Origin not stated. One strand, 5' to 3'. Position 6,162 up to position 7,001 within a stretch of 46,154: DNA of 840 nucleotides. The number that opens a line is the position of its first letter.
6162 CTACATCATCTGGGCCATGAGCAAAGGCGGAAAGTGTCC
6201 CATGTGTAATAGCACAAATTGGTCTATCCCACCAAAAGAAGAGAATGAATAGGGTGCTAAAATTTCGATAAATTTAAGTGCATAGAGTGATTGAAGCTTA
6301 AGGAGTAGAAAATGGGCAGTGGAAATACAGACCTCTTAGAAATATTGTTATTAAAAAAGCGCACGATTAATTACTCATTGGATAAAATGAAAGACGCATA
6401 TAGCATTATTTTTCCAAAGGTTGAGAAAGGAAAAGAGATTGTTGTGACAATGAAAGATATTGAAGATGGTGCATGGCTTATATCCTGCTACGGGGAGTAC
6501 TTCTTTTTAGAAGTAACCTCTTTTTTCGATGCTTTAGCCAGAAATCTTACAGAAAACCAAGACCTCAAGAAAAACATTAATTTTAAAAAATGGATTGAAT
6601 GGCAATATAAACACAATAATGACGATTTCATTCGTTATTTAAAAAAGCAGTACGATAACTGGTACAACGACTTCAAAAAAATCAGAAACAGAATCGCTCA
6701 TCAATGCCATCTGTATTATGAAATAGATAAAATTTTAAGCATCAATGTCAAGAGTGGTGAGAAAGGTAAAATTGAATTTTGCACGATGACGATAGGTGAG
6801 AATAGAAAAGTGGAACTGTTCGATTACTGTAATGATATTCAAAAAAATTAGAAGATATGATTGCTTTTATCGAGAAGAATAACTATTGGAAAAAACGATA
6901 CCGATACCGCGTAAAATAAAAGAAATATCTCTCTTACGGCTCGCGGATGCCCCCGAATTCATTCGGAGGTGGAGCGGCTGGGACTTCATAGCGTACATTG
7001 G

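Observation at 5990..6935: AT-rich two-gene islet: LITAF-like zinc-ribbon membrane protein plus HEPN-motif protein (candidate toxin/defence module)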

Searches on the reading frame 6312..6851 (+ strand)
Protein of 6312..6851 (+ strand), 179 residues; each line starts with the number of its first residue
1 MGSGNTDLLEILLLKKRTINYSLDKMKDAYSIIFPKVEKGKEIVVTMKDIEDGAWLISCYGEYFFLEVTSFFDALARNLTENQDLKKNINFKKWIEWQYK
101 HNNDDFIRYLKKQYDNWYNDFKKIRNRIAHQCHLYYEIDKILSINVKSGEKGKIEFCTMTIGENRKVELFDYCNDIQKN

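Call 4: search_protein_families(library=pfam, proteins=[window:6312-6851:+], max_evalue=1)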
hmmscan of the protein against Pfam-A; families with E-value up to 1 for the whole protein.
window:6312-6851:+ (179 aa): 3 families
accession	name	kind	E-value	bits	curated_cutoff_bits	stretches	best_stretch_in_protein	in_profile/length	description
PF18731.6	HEPN_Swt1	-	0.012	16.3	27.5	1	91-132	52-93/115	Swt1-like HEPN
PF09403.15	FadA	-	0.21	12.5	28.5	1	80-131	29-81/99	Adhesion protein FadA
PF18739.6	HEPN_Apea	-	0.22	12.4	24.4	1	84-131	44-97/136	Apea-like HEPN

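Call 5: search_protein_families(library=padloc, proteins=[window:6312-6851:+], max_evalue=1)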
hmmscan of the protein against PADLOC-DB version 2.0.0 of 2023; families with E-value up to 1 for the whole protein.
window:6312-6851:+ (179 aa): 0 families

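Call 6: search_protein_families(library=ncbifam, proteins=[window:6312-6851:+], max_evalue=1)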
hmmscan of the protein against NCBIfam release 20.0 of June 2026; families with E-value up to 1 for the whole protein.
window:6312-6851:+ (179 aa): 3 families
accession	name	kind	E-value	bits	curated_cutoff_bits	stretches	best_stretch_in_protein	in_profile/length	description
NF047608.1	LIC13292_fam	subfamily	0.056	13.6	200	0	61-118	45-102/166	LIC13292 family transcriptional regulator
NF002132.0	PRK00971.1-1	equivalog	0.088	11.9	381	1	75-136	141-200/308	glutaminase B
NF053604.1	PyCsp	equivalog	0.65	10.3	120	0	100-164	4-58/67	RNA chaperone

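Call 7: find_homologous_proteins(query=window:6312-6848:+, max_evalue=0.01)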
Query window:6312-6848:+ (179 aa): 19 proteins with E <= 0.01 among 65 candidates.
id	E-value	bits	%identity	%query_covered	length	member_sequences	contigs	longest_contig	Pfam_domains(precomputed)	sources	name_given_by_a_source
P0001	2.0e-108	378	93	99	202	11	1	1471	-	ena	-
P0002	8.6e-101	353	88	99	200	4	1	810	-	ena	-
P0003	5.9e-93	328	81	99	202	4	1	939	-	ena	-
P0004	7.1e-84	298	77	99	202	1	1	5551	-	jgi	-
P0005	2.0e-79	284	73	99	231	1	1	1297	-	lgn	-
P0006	5.7e-78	279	71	99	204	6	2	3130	-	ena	-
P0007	1.3e-77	278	74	99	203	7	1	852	-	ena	-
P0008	1.3e-75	271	73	99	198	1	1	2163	-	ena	-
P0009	5.0e-75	269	72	99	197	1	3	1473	-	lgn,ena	-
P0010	8.5e-75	269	72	99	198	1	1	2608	-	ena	-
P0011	9.9e-75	268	72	99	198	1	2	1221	-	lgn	-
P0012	1.4e-74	268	71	99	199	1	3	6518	-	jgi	jgi:hypothetical protein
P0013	1.5e-74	268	72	99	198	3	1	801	-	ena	-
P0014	1.2e-73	265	73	96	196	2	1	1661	-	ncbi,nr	ncbi:TPA: hypothetical protein EYP70_08455, partial [Candidatus Bathyarchaeota archaeon]|nr:hypothet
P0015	2.0e-73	264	72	99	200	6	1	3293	-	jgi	jgi:hypothetical protein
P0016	1.2e-72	262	70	99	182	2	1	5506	-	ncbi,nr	ncbi:MAG: hypothetical protein SVJ22_08115, partial [Halobacteriota archaeon]|nr:hypothetical protei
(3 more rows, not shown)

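Call 17: find_encoding_contigs(protein=P0012, flank=6000, max_places=4)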
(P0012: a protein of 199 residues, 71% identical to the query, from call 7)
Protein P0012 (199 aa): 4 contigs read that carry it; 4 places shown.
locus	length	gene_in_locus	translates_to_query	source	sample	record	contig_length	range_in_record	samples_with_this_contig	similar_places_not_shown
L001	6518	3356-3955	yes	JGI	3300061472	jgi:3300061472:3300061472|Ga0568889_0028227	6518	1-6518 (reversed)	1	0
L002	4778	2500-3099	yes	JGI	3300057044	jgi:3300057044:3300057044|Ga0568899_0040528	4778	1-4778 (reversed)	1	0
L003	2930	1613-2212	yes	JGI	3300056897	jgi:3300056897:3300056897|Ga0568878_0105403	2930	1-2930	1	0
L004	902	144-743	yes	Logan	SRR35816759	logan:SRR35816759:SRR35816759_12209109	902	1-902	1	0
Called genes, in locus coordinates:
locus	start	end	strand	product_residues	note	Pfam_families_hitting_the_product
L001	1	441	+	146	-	?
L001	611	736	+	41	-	-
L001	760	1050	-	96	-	PF05016:ParE_toxin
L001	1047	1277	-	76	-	-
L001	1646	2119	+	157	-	-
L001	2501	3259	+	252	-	-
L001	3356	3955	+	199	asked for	-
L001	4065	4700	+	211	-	-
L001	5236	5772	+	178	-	PF14338:Mrr_N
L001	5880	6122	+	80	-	-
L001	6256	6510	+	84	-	PF21748:UPF0150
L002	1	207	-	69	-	?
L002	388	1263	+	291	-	-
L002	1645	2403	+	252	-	-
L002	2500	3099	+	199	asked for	-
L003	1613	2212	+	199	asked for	-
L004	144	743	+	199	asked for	-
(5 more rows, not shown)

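Call 18: find_encoding_contigs(protein=P0004, flank=6000, max_places=3)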
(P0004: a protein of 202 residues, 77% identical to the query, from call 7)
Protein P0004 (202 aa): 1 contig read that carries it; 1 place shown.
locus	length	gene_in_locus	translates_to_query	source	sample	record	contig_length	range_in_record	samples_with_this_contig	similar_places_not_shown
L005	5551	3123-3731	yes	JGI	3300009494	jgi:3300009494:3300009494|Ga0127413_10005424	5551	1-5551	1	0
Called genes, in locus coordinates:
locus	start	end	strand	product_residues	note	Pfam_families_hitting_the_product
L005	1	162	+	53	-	?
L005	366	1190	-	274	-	PF21754:DacZ_A, PF02457:DAC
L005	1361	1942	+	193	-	PF01769:MgtE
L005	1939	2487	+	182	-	PF01769:MgtE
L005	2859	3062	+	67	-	-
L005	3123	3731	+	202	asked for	-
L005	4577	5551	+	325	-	?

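Call 19: find_encoding_contigs(protein=P0016, flank=6000, max_places=3)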
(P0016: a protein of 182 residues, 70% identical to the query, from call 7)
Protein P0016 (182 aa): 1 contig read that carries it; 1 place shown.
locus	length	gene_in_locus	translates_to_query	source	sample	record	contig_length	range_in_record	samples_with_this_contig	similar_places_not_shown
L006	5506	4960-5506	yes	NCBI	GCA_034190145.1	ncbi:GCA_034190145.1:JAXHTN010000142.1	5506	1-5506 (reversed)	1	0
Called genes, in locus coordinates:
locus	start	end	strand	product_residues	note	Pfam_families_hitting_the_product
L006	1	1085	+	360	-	PF12797:Fer4_2 (faint), PF12837:Fer4_6 (faint), PF12838:Fer4_7, PF13187:Fer4_9 (weak), PF14697:Fer4_21 (weak), PF00037:Fer4 (weak), PF04422:FrhB_FdhB_N, PF04432:FrhB_FdhB_C, +3 more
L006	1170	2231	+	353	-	PF26466:DNA_primase_lrg_N, PF04104:DNA_primase_lrg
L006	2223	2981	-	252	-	PF00218:IGPS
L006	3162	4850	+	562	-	PF00501:AMP-binding, PF13193:AMP-binding_C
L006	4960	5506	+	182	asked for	?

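Call 20: find_encoding_contigs(protein=P0015, flank=6000, max_places=3)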
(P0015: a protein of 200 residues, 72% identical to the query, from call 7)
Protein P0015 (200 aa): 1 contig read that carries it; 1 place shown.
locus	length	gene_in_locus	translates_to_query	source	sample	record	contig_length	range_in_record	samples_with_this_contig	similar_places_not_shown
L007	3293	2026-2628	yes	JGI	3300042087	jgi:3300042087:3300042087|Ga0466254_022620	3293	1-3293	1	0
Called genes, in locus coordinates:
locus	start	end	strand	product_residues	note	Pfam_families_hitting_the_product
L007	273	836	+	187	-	-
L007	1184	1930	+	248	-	-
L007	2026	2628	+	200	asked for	-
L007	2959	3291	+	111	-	?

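Call 25: search_protein_representatives(alignment_id=A1)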
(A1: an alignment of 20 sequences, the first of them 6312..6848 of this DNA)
Query: 20 sequences, 200 profile positions. Proteins with E-value up to 0.001 (for the whole library): 24; up to 1e-10: 18; up to 1e-30: 2. The best 24 are listed.
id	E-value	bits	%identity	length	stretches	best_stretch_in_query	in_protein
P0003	3.9e-109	379.4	-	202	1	1-200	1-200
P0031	6.5e-32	127.3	-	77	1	125-199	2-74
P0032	4.2e-28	114.8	-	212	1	11-198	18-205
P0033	1.1e-25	106.9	-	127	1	80-199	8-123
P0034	1.2e-25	106.8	-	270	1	8-190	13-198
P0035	2.3e-23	99.4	-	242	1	13-190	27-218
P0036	2.9e-23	99.0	-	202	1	6-191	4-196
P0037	5.4e-23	98.1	-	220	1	10-189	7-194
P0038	6.3e-20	88.1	-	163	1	12-159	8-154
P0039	1.3e-19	87.1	-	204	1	14-195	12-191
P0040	3.4e-19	85.7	-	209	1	14-199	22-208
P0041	3.6e-16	75.9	-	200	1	10-191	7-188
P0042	1.2e-15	74.2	-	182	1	7-174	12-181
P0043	2.0e-14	70.2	-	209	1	11-199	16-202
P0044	1.7e-12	63.9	-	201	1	59-190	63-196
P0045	2.5e-12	63.3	-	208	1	53-190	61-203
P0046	6.0e-12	62.1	-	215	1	8-191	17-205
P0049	3.7e-08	49.7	-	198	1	46-194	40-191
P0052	1.3e-06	44.7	-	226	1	58-197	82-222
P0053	1.7e-04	37.7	-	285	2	60-186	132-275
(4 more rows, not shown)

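Call 26: predict_structure(alignment_id=A3)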
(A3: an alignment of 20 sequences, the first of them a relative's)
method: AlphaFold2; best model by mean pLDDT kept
length: 202 residues; sequences in the alignment: 20
mean_pLDDT: 79.1   pTM: 0.78
mean pLDDT of the five models: 79.1, 76.8, 75.0, 72.2, 69.8
residues with pLDDT >= 90: 58; 70-90: 95; 50-70: 31; < 50: 18
segments of 3 or more residues with pLDDT < 50: 1-4, 143-155
pLDDT, mean of each block of 10 residues (from residue 1): 60 94 93 80 80 87 91 86 67 88 90 89 77 63 44 54 77 93 93 80 49
secondary structure, 60 per line:
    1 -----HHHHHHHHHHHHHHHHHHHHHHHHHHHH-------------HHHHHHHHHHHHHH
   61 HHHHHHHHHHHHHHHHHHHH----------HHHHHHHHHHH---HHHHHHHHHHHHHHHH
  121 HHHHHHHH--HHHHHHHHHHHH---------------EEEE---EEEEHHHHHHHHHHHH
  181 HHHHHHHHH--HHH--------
elements in order: H6-33 H47-80 H91-101 H105-128 H131-142 E158-161 E165-168 H169-189

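Call 30: fold_search(model_id=the predicted structure, library=pdb)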
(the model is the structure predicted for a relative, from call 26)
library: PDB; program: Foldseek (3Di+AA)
matches with E <= 10: 197; with E <= 0.001: 0
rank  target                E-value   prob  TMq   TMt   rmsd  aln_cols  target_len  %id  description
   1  7aam_B                3.2e-01  0.14  0.16  0.12  40.0       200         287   11  Crystal structure of the F-BAR domain of PSTIPIP1 bound to the CTH domain of the phosphatase LYP (released 2022-02-23)
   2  6iko_A                3.2e-01  0.12  0.15  0.11  39.5       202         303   11  Crystal structure of mouse GAS7cb (released 2019-10-16)
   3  3c98_B                4.2e-01  0.47  0.31  0.28  15.8       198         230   12  Revised structure of the munc18a-syntaxin1 complex (released 2008-03-25)
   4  6iko_B                4.4e-01  0.14  0.19  0.14  38.2       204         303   15  Crystal structure of mouse GAS7cb (released 2019-10-16)
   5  2l81_MODEL_1_A        4.7e-01  0.97  0.52  0.58   5.4       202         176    6  Solution NMR Structure of the serine-rich domain of hEF1 (Enhancer of filamentation 1) from Homo sapiens, Nort (released 2011-02-09)
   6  2lqu_MODEL_1_A        4.7e-01  0.30  0.25  0.29  19.2       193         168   10  Structure of decorbin-binding protein A from Borrelia burgdorferi (released 2013-01-16)
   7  7xsj_B                4.9e-01  0.47  0.33  0.31  15.5       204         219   11  The structure of the Mint1/Munc18-1/syntaxin-1 complex (released 2022-11-16)
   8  7aal_A                4.9e-01  0.12  0.16  0.12  39.8       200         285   11  Crystal structure of the F-BAR domain of PSTIPIP1, G258A mutant (released 2022-02-23)
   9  7aan_B                5.1e-01  0.11  0.16  0.13  40.5       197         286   12  Crystal structure of the F-BAR domain of PSTIPIP1 (released 2022-02-23)
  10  7aam_A                6.6e-01  0.10  0.17  0.12  39.7       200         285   11  Crystal structure of the F-BAR domain of PSTIPIP1 bound to the CTH domain of the phosphatase LYP (released 2022-02-23)
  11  3mk4_A                8.0e-01  0.09  0.18  0.15  15.6       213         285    9  X-Ray structure of human PEX3 in complex with a PEX19 derived peptide (released 2010-06-30)
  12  7rpr_A                9.2e-01  0.18  0.21  0.26  10.0       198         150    8  Borrelia miyamotoi FbpA complement inhibitory domain (released 2022-04-27)
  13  3jse_O                9.7e-01  0.20  0.29  0.27  10.3       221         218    8  Crystal structure of archaeal 20S proteasome in complex with mutated P26 activator (released 2009-11-03)
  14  3q0k_D                1.0e+00  0.10  0.21  0.16  38.3       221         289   12  Crystal structure of Human PACSIN 2 F-BAR (released 2012-02-15)
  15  7ae6_B                1.1e+00  0.28  0.27  0.34   9.8       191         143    9  Crystal structure of di-AMPylated HEPN(R102A) toxin (released 2020-12-30)
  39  7bxo_H                2.3e+00  0.28  0.33  0.47   9.8       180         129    8  Crystal structure of the toxin-antitoxin with AMP-PNP (released 2020-09-30)
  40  7ae6_A                2.3e+00  0.13  0.23  0.29   9.5       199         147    8  Crystal structure of di-AMPylated HEPN(R102A) toxin (released 2020-12-30)
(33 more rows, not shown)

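Call 31: search_protein_families(library=pfam, alignment_id=A4, max_evalue=1)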
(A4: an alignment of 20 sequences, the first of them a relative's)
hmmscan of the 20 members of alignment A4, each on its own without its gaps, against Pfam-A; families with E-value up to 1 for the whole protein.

A. member 1, P0001 (202 aa): 1 family
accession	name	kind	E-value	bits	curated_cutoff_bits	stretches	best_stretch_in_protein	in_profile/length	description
PF18731.6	HEPN_Swt1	-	0.01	16.6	27.5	1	97-132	58-93/115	Swt1-like HEPN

B. families by the number of members that match (of 20 scanned): 14 families
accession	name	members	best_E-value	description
PF18731.6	HEPN_Swt1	6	0.0042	Swt1-like HEPN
PF18739.6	HEPN_Apea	2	1.1e-05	Apea-like HEPN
PF18730.6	HEPN_Cthe2314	2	0.0012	Cthe_2314-like HEPN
PF13113.11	DUF3970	2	0.097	Protein of unknown function (DUF3970)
PF12848.13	ABC_tran_Xtn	2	0.27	ABC transporter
PF08606.16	Prp19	1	0.015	Prp19/Pso4-like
PF19469.4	DUF6006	1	0.021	Family of unknown function (DUF6006)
PF10337.15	ArAE_2_N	1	0.026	Putative ER transporter, 6TM, N-terminal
PF14236.12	DruA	1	0.027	Druantia protein DruA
PF05256.17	UPF0223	1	0.094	Uncharacterised protein family (UPF0223)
PF25825.1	SAPC2_N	1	0.13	SAPC2 EF-hand like N-terminal domain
PF12583.14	TPPII_C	1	0.14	Tripeptidyl peptidase II, C-terminal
PF01910.22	Thiamine_BP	1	0.16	Thiamine-binding protein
PF01134.28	GIDA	1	0.3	Glucose inhibited division protein A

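Call 32: search_solved_structures(query=A4, max_evalue=10, show_alignments=3)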
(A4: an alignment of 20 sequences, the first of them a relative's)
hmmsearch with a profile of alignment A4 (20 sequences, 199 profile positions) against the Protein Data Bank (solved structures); distinct sequences matched with E-value up to 10: 6.
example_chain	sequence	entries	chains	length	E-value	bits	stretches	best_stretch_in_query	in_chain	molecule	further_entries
7pl7_A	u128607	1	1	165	0.032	17.1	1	71-141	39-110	OTU domain-containing protein 2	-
8c83_x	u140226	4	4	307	0.16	14.8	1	71-141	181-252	OTU domain-containing protein 2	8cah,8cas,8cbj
5ls9_A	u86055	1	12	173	0.4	13.5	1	55-167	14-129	Ferritin, putative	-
6czs_A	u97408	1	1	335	1.3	11.9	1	88-122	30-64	Pro-cathepsin H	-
6czk_A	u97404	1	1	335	1.3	11.9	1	88-122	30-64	Pro-cathepsin H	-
2lch_A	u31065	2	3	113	6.5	9.6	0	129-197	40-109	Protein OR38 | computationally designed four-helix bundle protein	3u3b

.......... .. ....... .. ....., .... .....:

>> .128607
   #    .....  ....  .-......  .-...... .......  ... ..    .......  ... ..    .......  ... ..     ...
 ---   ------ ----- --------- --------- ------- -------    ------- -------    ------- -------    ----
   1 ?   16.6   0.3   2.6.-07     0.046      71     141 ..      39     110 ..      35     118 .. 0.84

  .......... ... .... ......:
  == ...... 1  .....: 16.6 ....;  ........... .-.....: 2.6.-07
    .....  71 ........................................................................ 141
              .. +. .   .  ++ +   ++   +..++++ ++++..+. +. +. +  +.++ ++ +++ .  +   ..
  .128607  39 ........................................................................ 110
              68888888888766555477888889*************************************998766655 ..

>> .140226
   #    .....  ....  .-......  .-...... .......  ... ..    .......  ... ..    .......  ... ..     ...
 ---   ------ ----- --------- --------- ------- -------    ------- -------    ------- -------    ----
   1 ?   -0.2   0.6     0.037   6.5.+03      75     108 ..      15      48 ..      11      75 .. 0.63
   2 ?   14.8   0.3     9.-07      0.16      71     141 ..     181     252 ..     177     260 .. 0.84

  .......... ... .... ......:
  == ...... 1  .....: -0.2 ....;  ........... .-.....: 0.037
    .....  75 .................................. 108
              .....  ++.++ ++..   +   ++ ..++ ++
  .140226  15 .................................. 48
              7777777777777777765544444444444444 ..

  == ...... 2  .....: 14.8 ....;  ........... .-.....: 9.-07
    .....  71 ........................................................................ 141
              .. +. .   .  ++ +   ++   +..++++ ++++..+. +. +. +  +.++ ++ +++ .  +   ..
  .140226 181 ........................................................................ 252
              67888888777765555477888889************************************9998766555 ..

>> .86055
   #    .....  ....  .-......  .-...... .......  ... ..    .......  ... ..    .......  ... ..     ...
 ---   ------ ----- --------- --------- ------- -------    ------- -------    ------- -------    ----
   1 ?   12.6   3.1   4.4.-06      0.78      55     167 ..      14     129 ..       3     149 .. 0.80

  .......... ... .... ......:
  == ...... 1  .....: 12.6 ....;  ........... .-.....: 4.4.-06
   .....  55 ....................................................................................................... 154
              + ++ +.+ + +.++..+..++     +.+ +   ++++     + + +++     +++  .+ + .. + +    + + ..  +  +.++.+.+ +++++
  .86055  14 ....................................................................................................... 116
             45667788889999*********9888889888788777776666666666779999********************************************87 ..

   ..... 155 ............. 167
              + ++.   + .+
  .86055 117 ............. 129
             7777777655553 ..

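Call 33: search_protein_families(library=pfam, proteins=[P0044, P0045, P0049, P0053, P0037, P0036, P0039, P0041, P0052, P0046], max_evalue=0.05)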
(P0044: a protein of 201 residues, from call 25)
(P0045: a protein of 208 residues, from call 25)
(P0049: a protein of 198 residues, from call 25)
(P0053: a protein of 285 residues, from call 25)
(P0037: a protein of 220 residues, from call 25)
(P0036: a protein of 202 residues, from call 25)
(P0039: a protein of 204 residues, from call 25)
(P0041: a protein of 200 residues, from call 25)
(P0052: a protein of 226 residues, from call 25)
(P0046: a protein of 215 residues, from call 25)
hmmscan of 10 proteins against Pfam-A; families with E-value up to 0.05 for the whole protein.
P0044 (201 aa): 0 families

P0045 (208 aa): 1 family
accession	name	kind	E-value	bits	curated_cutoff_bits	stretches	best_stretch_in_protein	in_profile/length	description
PF14236.12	DruA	-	0.027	14.1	27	1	114-177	27-93/297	Druantia protein DruA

P0049 (198 aa): 0 families

P0053 (285 aa): 0 families

P0037 (220 aa): 1 family
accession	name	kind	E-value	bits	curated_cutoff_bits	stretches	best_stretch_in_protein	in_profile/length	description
PF08606.16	Prp19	-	0.015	15.7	22.7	1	110-133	7-30/68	Prp19/Pso4-like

P0036 (202 aa): 1 family
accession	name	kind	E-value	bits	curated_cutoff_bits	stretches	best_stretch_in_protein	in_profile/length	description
PF18739.6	HEPN_Apea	-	1.1e-05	26.3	24.4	1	107-141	64-102/136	Apea-like HEPN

P0039 (204 aa): 0 families

P0041 (200 aa): 1 family
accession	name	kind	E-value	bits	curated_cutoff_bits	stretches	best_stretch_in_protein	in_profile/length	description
PF18730.6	HEPN_Cthe2314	-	0.019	15.4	27.1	1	50-136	40-129/174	Cthe_2314-like HEPN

P0052 (226 aa): 1 family
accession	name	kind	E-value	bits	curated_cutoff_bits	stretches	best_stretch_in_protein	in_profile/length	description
PF18731.6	HEPN_Swt1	-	0.028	15.1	27.5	1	133-162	67-96/115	Swt1-like HEPN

P0046 (215 aa): 0 families

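Call 37: search_protein_families(library=pfam, proteins=[L001:2501-3259:+, L001:4065-4700:+, L007:273-836:+, L005:4577-5551:+, L001:1646-2119:+], max_evalue=0.1)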
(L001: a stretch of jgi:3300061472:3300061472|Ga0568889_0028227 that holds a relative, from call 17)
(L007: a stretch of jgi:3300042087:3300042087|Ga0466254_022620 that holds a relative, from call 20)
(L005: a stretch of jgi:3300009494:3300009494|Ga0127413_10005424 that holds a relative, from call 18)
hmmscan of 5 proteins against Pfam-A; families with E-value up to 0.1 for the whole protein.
L001:2501-3259:+ (252 aa): 1 family
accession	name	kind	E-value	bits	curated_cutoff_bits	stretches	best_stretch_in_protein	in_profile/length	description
PF18962.6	Por_Secre_tail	-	0.03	15.1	27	0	199-246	20-67/75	Secretion system C-terminal sorting domain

L001:4065-4700:+ (211 aa): 2 families
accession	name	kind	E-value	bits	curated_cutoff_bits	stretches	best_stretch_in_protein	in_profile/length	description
PF23131.1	DotY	-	0.0012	19.2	27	1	131-198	8-74/220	DotY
PF12896.12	ANAPC4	-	0.0015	18.5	23.1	1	24-104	89-169/203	Anaphase-promoting complex, cyclosome, subunit 4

L007:273-836:+ (187 aa): 1 family
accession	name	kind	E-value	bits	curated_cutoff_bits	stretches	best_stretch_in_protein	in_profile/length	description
PF08424.15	NRDE-2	-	0.048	13.2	34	1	124-180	57-113/323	NRDE-2, necessary for RNA interference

L005:4577-5551:+ (325 aa): 1 family
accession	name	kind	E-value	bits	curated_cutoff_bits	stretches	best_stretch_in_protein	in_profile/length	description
PF04055.27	Radical_SAM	-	4.4e-16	59.9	29.5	1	87-208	2-132/166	Radical SAM superfamily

L001:1646-2119:+ (157 aa): 0 families

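Call 38: find_related_loci(query=A3, collection=genome_contigs, flank=8000)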
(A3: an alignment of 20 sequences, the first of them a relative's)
Query A3 (202 aa) in genome_contigs; peptide patterns used: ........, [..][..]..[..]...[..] (x = any residue, [..] = any of these).
62 stretches matched a pattern; 1 encode a relative of the query (tblastn E <= 1e-3); 1 distinct loci.
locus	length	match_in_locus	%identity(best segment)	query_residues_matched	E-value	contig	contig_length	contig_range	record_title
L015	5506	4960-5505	69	1-184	2e-80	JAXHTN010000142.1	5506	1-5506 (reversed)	MAG: Halobacteriota archaeon isolate MAG25_tar_biofilm MAG25_142, whole genome shotgun sequence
